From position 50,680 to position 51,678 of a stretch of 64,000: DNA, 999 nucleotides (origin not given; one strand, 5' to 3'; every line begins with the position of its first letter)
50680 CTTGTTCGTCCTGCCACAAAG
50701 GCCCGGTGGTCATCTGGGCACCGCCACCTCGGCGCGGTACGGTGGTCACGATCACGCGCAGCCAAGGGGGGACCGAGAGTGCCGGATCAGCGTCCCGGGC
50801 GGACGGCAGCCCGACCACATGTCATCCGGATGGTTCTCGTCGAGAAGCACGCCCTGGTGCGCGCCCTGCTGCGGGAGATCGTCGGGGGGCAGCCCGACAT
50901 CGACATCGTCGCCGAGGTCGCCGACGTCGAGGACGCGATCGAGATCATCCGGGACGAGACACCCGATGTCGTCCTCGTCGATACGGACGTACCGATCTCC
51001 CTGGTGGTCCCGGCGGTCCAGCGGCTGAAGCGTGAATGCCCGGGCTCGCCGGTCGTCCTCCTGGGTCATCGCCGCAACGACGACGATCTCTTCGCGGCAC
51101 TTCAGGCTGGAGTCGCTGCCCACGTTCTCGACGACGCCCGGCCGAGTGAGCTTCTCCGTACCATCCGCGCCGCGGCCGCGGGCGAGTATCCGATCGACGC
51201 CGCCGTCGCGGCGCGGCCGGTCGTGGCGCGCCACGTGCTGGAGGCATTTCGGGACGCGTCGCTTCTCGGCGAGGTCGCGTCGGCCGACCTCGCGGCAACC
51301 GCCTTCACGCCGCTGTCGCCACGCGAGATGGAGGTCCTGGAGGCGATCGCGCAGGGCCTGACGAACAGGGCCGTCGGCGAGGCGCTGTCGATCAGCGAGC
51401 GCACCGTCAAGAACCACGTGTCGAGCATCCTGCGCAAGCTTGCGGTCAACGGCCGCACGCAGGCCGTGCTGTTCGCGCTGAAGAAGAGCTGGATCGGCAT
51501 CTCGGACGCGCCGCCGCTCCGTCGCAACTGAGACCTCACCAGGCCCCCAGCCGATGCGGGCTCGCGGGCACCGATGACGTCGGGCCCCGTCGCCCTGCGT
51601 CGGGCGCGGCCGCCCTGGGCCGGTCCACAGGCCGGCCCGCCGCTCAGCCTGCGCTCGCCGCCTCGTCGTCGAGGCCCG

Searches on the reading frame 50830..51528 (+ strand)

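Call 61: search_protein_families(library=pfam, proteins=[window:50830-51528:+], max_evalue=0.001)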
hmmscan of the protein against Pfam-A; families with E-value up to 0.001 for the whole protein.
window:50830-51528:+ (233 aa): 5 families
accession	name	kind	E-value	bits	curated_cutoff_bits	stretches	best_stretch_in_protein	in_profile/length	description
PF00196.25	GerE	-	4e-21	74.8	23.5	1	161-216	2-57/57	Bacterial regulatory proteins, luxR family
PF00072.30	Response_reg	-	1.4e-12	48.2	30.2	1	2-112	2-110/111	Response regulator receiver domain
PF08281.18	Sigma70_r4_2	-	4.6e-05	23.4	25.7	1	162-204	11-54/54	Sigma-70, region 4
PF04545.22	Sigma70_r4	-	9.6e-05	22.3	24.1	1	162-204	5-48/50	Sigma-70, region 4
PF13384.12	HTH_23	-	0.00048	20.3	24.6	0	167-195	8-36/50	Homeodomain-like domain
